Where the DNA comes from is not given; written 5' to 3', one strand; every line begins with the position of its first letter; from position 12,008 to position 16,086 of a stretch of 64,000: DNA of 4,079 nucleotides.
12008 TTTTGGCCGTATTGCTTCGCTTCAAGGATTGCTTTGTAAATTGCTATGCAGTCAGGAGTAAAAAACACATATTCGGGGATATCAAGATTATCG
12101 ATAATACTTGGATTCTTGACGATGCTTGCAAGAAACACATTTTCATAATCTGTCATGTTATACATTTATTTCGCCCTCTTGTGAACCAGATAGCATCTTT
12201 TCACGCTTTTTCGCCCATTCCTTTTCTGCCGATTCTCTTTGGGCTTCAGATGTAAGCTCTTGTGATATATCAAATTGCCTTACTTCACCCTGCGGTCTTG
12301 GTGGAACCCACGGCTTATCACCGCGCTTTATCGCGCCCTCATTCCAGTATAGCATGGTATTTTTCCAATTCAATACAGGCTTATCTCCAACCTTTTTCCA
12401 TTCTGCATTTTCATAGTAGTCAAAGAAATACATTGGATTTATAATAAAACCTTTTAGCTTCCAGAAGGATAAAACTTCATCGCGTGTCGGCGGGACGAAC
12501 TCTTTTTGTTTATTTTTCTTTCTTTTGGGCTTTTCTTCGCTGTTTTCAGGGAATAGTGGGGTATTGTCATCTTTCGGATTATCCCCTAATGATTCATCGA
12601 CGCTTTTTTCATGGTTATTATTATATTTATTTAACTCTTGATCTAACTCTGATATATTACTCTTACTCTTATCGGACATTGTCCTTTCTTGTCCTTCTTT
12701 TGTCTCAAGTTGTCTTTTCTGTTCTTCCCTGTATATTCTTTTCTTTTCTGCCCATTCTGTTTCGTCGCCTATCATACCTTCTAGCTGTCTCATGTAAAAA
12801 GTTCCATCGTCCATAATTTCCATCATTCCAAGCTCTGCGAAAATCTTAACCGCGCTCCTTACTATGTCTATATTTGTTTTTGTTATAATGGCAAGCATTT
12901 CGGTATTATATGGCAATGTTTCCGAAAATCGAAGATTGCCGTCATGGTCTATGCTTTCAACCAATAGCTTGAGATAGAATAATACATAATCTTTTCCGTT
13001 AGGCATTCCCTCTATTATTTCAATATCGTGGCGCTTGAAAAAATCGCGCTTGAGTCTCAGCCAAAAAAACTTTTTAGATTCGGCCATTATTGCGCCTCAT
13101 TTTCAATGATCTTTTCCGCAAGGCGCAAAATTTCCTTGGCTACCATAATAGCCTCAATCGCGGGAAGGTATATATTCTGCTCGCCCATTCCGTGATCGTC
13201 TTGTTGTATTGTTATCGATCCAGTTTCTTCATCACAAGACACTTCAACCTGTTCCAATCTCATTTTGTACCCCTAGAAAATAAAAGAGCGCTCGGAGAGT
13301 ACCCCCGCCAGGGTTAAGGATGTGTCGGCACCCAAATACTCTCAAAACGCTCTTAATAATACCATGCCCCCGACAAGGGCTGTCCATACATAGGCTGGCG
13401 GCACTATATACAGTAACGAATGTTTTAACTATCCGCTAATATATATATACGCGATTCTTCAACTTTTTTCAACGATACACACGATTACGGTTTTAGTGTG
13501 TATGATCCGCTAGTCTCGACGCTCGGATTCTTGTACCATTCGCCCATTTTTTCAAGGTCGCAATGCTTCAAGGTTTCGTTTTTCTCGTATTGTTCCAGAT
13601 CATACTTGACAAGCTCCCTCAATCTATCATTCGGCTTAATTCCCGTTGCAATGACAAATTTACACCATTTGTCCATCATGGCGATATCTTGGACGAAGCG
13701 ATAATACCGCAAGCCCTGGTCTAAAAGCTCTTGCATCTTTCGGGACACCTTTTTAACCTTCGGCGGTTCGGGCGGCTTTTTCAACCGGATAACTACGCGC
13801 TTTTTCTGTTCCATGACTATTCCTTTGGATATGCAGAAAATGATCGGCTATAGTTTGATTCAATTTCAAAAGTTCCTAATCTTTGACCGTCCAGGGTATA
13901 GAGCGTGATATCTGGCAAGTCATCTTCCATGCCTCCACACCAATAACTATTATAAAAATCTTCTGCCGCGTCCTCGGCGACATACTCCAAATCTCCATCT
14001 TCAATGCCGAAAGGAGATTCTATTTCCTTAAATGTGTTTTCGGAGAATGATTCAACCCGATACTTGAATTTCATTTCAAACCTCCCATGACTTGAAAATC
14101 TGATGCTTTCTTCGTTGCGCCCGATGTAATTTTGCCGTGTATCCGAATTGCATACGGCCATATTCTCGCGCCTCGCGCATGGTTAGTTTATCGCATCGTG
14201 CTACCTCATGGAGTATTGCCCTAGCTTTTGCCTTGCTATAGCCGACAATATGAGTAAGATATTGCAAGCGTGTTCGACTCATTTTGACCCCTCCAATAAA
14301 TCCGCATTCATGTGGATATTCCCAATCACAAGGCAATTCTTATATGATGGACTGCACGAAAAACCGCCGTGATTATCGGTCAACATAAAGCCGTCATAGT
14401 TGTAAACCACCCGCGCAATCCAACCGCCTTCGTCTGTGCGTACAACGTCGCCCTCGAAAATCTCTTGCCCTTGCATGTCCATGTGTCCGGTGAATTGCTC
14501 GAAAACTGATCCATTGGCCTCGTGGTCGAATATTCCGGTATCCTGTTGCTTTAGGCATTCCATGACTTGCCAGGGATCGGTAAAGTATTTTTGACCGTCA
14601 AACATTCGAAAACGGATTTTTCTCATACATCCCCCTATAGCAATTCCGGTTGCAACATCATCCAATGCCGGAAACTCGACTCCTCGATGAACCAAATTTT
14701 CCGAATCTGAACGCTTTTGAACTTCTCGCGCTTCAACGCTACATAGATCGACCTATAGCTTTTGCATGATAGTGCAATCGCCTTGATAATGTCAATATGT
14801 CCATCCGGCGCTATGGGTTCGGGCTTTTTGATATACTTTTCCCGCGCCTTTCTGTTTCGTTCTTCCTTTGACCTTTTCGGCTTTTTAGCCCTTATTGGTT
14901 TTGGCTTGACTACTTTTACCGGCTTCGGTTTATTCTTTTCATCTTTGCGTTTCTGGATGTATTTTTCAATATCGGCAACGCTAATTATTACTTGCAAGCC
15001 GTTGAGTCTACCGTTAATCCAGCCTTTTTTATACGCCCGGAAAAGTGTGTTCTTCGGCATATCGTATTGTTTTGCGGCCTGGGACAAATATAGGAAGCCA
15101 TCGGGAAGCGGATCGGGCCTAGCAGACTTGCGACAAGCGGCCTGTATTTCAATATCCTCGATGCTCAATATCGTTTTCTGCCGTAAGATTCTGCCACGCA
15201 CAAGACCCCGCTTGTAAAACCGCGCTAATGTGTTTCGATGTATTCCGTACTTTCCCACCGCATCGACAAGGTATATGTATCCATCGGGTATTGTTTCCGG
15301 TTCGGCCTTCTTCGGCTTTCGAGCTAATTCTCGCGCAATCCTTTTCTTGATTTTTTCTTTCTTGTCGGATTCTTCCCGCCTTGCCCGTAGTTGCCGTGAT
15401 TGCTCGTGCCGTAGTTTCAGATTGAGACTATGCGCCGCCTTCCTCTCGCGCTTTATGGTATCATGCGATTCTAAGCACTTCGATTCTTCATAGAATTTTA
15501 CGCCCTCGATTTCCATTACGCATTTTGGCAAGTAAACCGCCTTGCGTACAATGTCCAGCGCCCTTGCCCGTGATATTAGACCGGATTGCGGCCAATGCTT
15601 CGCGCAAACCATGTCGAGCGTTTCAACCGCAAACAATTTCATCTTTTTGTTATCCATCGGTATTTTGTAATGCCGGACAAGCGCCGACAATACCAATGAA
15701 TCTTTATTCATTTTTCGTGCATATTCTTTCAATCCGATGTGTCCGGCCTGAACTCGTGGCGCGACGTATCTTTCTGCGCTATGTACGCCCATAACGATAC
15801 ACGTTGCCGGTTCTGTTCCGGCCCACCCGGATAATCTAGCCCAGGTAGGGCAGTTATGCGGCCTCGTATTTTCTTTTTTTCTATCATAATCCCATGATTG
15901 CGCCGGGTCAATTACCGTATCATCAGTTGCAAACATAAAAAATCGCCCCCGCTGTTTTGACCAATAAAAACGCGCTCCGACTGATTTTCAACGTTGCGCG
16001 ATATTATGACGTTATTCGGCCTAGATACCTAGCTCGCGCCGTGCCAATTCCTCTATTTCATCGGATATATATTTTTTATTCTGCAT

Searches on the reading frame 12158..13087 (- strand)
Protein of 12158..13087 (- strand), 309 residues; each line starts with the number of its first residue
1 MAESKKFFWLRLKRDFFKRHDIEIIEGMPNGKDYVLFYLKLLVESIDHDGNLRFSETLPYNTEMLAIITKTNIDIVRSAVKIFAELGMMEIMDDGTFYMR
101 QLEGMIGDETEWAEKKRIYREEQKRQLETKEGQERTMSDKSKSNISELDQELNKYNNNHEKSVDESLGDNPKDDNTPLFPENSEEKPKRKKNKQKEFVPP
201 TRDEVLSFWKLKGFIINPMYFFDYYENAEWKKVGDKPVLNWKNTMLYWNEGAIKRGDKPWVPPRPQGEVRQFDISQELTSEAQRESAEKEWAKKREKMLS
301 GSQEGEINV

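Call 81: search_protein_families(library=pfam, max_evalue=0.001, proteins=[window:12158-13087:-])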
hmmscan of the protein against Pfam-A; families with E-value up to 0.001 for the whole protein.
window:12158-13087:- (309 aa): 1 family
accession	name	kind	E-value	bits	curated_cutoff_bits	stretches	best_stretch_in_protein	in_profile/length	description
PF09681.16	Phage_rep_org_N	-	2.5e-26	92.5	23.3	1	9-125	1-119/121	N-terminal phage replisome organiser (Phage_rep_org_N)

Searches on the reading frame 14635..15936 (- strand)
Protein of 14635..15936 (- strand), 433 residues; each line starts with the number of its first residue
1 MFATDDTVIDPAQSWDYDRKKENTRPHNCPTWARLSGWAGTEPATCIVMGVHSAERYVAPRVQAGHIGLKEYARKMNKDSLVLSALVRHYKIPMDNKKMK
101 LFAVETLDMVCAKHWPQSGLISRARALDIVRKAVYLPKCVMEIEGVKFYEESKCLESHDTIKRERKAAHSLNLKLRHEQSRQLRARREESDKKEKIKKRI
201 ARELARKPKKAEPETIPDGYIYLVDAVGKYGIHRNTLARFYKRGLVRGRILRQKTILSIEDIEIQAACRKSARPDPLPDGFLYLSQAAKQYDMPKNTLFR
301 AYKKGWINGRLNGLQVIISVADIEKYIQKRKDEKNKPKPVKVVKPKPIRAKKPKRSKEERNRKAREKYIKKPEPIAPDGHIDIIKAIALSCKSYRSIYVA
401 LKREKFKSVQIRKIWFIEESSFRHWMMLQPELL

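Call 81: search_protein_families(library=pfam, max_evalue=0.001, proteins=[window:14635-15936:-])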
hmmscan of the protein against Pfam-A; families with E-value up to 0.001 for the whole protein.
window:14635-15936:- (433 aa): 1 family
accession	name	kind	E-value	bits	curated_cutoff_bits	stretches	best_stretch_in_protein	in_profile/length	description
PF05225.22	HTH_psq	-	1.4e-05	25.1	20.4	0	284-304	19-38/45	helix-turn-helix, Psq domain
